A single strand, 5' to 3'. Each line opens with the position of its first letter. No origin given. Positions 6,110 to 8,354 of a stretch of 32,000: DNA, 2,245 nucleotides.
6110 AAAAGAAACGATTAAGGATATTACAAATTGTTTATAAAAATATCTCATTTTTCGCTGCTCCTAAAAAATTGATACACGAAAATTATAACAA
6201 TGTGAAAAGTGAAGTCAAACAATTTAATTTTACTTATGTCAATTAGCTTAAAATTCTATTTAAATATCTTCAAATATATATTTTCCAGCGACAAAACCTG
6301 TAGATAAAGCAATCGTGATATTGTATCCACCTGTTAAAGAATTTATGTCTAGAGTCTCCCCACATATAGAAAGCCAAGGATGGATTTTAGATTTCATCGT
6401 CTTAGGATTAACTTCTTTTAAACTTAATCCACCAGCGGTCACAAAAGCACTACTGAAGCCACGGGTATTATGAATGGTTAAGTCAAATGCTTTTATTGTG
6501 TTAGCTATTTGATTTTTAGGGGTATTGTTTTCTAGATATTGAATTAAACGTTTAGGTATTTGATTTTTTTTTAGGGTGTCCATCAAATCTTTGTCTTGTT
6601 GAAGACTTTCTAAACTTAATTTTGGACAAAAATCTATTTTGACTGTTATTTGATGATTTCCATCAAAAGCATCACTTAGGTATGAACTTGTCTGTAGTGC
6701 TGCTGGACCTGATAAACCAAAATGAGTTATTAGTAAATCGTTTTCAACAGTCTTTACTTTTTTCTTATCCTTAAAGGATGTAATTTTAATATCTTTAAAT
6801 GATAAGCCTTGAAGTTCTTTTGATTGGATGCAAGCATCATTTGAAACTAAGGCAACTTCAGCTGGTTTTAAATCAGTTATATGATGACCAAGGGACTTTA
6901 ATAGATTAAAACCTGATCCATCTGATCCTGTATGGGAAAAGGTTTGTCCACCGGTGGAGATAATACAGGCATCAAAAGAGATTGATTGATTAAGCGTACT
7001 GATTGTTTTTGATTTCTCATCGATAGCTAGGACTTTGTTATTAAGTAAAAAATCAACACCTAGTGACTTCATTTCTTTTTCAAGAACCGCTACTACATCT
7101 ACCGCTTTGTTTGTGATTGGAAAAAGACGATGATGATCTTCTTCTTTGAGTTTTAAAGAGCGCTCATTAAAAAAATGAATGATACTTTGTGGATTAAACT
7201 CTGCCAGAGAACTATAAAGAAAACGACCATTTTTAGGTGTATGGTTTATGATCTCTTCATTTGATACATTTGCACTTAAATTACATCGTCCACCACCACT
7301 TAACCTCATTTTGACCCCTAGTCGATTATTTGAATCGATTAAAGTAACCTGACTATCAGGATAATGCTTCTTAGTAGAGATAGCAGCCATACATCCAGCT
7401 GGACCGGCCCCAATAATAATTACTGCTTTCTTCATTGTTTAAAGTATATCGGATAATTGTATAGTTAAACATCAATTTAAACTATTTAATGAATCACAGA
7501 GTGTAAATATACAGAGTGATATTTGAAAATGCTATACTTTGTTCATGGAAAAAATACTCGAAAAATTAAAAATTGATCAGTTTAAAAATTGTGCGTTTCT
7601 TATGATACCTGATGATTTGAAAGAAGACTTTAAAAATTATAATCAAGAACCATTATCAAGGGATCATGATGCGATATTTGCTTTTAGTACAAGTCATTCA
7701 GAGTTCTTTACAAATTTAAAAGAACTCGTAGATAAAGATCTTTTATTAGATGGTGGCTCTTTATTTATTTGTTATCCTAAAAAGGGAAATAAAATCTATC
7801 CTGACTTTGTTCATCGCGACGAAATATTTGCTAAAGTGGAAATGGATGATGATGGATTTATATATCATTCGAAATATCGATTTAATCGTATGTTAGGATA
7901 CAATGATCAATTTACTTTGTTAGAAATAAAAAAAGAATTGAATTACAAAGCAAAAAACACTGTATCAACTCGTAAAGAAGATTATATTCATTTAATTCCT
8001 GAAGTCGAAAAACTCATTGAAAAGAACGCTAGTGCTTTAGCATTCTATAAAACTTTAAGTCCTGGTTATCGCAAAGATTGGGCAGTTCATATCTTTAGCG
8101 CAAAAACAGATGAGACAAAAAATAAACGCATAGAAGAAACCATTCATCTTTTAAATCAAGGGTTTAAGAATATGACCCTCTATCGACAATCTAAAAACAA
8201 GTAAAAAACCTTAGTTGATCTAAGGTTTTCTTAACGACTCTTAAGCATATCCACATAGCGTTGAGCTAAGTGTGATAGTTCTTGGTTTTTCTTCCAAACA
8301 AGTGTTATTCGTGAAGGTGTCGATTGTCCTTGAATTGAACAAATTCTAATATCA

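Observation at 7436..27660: Seven genes share '-10 hexamer, 6-7 nt, ATG' with no Shine-Dalgarno: apparent widespread leaderless expression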

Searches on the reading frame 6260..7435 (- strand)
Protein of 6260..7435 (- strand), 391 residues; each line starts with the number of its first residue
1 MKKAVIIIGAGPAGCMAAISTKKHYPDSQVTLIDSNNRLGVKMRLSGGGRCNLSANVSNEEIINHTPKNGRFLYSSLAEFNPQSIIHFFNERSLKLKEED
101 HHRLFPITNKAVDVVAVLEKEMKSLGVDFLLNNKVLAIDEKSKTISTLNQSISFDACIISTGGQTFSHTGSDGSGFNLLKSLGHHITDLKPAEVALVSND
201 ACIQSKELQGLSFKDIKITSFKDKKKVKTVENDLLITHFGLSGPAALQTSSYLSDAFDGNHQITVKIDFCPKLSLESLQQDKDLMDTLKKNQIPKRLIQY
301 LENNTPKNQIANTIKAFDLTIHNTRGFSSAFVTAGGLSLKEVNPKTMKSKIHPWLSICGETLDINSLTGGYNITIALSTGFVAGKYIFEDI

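Call 5: search_protein_families(library=pfam, proteins=[window:6260-7435:-])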
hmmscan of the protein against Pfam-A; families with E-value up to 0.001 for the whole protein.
window:6260-7435:- (391 aa): 8 families
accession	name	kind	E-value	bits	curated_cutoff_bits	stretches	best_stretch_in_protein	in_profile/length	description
PF03486.20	HI0933_like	-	1.3e-73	247.9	50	1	4-385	2-243/244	HI0933-like protein Rossmann domain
PF22780.1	HI0933_like_1st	-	1.5e-27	96.8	27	1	190-332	1-165/165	HI0933-like protein barrel and H2TH domain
PF07992.20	Pyr_redox_2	-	4.7e-11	43.1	26.1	1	4-174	2-119/291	Pyridine nucleotide-disulphide oxidoreductase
PF00070.33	Pyr_redox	-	3.6e-07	31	22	0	113-144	41-72/82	Pyridine nucleotide-disulphide oxidoreductase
PF01266.30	DAO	-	1e-06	29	27.9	0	5-40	2-35/353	FAD dependent oxidoreductase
PF13450.12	NAD_binding_8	-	6.1e-06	26.9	21.9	1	7-44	1-36/68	NAD(P)-binding Rossmann-like domain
PF00890.30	FAD_binding_2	-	1.4e-05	24.9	20.4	1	5-92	2-86/414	FAD binding domain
PF12831.13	FAD_oxidored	-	0.00021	21.2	27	1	5-147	2-123/416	FAD dependent oxidoreductase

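Call 8: find_encoding_contigs(protein=window:6260-7435:-, flank=10000, max_places=10)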
Protein window:6260-7435:- (391 aa): no gene with exactly this product is on record in the collection.

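Call 9: find_homologous_proteins(query=window:6260-7435:-, max_evalue=1e-30)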
Query window:6260-7435:- (391 aa): 6399 proteins with E <= 1e-30 among 8000 candidates; the best 120 are listed.
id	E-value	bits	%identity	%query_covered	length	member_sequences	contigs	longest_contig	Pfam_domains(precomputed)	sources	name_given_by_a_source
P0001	8.9e-256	866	100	100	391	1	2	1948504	PF01266.31,PF22780.2,PF13450.13,PF00890.31,PF07992.21,PF00070.34,PF03486.21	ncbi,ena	-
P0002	6.7e-179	613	73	99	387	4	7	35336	PF22780.2,PF00890.31,PF07992.21,PF03486.21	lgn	-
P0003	1.8e-178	611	71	99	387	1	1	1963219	PF01266.31,PF22780.2,PF00890.31,PF07992.21,PF00070.34,PF03486.21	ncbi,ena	-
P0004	7.7e-167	573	64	98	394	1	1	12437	PF22780.2,PF07992.21,PF03486.21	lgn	-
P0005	1.1e-162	559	64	99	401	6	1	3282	PF01266.31,PF22780.2,PF07992.21,PF00070.34,PF03486.21,PF12831.14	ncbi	-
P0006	1.2e-161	556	66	97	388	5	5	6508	PF22780.2,PF07992.21,PF00070.34,PF03486.21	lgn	-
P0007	3.7e-150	518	59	98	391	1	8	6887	PF01266.31,PF22780.2,PF07992.21,PF00070.34,PF03486.21,PF12831.14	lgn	-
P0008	8.3e-150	517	60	97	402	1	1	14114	PF01266.31,PF22780.2,PF07992.21,PF00070.34,PF03486.21,PF12831.14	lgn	-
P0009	4.1e-149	515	60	98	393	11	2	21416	PF01266.31,PF22780.2,PF13450.13,PF07992.21,PF00070.34,PF03486.21,PF13454.13,PF12831.14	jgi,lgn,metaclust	metaclust:\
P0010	1.1e-148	513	59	98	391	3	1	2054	PF01266.31,PF22780.2,PF07992.21,PF00070.34,PF03486.21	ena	-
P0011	6.0e-148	511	60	98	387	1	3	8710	PF01266.31,PF22780.2,PF07992.21,PF00070.34,PF13738.13,PF03486.21,PF12831.14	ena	-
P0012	6.0e-148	511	59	98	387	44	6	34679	PF01266.31,PF22780.2,PF00890.31,PF07992.21,PF00070.34,PF13738.13,PF03486.21,PF12831.14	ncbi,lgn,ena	-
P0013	4.9e-147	508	58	98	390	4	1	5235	PF01266.31,PF22780.2,PF07992.21,PF00070.34,PF13738.13,PF03486.21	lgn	-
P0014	1.5e-145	503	60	98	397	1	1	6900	PF01266.31,PF22780.2,PF07992.21,PF00070.34,PF03486.21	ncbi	-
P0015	1.5e-144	500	58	98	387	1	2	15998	PF01266.31,PF22780.2,PF07992.21,PF00070.34,PF03486.21,PF12831.14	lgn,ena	-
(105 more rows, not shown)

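Call 10: find_encoding_contigs(protein=P0003, flank=10000, max_places=4)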
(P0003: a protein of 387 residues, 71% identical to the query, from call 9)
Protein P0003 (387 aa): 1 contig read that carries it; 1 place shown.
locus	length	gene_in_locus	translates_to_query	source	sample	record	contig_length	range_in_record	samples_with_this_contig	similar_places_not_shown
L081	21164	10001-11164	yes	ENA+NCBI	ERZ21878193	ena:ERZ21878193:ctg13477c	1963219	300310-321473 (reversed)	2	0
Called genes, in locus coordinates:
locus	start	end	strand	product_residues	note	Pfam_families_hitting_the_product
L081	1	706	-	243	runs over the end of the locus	PF07702:UTRA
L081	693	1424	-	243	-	PF00392:GntR, PF07702:UTRA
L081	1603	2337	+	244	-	PF09968:DUF2202 (weak)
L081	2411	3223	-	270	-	-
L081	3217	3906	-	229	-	PF00005:ABC_tran, PF13304:AAA_21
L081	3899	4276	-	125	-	PF00392:GntR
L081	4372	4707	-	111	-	PF21846:DUF6905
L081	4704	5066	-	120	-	PF21846:DUF6905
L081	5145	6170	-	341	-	PF01212:Beta_elim_lyase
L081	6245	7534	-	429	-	PF00990:GGDEF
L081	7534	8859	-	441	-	PF13487:HD_5, PF01966:HD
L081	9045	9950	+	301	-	PF00126:HTH_1, PF03466:LysR_substrate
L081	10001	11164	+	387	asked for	PF00070:Pyr_redox (faint), PF00890:FAD_binding_2 (faint), PF01266:DAO (faint), PF03486:HI0933_like, PF07992:Pyr_redox_2, PF22780:HI0933_like_1st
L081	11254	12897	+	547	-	PF00496:SBP_bac_5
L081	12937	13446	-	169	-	-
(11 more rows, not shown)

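Call 11: find_encoding_contigs(protein=P0002, flank=10000, max_places=4)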
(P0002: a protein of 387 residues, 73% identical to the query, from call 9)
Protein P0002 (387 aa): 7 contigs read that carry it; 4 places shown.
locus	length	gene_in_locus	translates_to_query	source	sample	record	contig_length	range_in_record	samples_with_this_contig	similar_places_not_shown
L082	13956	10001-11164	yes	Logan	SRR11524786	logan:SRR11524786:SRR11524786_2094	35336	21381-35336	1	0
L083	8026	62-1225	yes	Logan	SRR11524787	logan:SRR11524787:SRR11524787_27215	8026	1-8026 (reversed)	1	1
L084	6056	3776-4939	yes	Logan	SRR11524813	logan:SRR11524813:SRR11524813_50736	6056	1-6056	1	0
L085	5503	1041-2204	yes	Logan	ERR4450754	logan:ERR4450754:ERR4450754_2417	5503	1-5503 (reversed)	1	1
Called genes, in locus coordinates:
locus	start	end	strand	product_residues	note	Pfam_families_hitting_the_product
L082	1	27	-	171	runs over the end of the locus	PF12724:Flavodoxin_5 (weak)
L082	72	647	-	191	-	PF00156:Pribosyltran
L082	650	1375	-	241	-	PF07702:UTRA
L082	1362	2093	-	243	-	PF00392:GntR, PF01978:TrmB (faint), PF07702:UTRA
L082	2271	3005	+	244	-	PF09968:DUF2202 (weak)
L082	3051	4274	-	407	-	PF07690:MFS_1 (faint)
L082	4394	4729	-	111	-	PF21846:DUF6905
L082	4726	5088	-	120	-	PF21846:DUF6905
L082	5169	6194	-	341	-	PF01212:Beta_elim_lyase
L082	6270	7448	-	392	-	PF00990:GGDEF, PF22335:Cas10-Cmr2_palm2 (weak)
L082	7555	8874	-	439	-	PF13487:HD_5, PF01966:HD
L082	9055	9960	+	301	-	PF00126:HTH_1, PF03466:LysR_substrate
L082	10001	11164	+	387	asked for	PF00890:FAD_binding_2 (weak), PF03486:HI0933_like, PF07992:Pyr_redox_2, PF22780:HI0933_like_1st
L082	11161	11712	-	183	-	-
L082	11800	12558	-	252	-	PF06161:DUF975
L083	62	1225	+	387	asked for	PF00890:FAD_binding_2 (weak), PF03486:HI0933_like, PF07992:Pyr_redox_2, PF22780:HI0933_like_1st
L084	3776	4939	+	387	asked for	PF00890:FAD_binding_2 (weak), PF03486:HI0933_like, PF07992:Pyr_redox_2, PF22780:HI0933_like_1st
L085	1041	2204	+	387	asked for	PF00890:FAD_binding_2 (weak), PF03486:HI0933_like, PF07992:Pyr_redox_2, PF22780:HI0933_like_1st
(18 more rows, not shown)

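Call 28: list_cluster_members(proteins=[P0001, P0003, P0121, P0127])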
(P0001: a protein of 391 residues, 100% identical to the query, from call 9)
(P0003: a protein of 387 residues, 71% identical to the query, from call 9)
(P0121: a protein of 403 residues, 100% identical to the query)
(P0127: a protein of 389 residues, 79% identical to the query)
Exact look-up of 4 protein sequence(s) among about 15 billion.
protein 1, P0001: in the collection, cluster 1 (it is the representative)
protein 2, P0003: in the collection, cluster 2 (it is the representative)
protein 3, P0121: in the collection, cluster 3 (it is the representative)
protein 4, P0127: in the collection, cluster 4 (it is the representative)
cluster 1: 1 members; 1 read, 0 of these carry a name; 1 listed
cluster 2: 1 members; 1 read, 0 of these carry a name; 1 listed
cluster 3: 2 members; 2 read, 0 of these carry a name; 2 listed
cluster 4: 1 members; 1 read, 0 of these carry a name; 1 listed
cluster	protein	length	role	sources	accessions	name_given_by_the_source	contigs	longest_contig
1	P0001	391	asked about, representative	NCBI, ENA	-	-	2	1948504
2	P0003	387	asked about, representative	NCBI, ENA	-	-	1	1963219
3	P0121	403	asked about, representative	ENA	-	-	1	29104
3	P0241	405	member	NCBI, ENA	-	-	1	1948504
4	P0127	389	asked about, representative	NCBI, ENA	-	-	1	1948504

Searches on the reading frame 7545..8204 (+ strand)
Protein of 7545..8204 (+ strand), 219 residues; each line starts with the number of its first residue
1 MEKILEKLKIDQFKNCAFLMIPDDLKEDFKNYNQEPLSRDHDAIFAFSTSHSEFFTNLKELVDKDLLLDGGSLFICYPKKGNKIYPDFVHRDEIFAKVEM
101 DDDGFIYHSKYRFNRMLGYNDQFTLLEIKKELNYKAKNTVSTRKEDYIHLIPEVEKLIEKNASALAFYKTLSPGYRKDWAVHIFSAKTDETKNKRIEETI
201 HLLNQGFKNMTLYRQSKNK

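Call 5: search_protein_families(library=pfam, proteins=[window:7545-8204:+])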
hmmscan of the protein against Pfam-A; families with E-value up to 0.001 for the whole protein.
window:7545-8204:+ (219 aa): 1 family
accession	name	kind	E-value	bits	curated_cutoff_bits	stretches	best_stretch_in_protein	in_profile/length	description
PF13376.11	OmdA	-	3.8e-16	59.2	25.6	1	152-206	6-60/60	Bacteriocin-protection, YdeI or OmpD-Associated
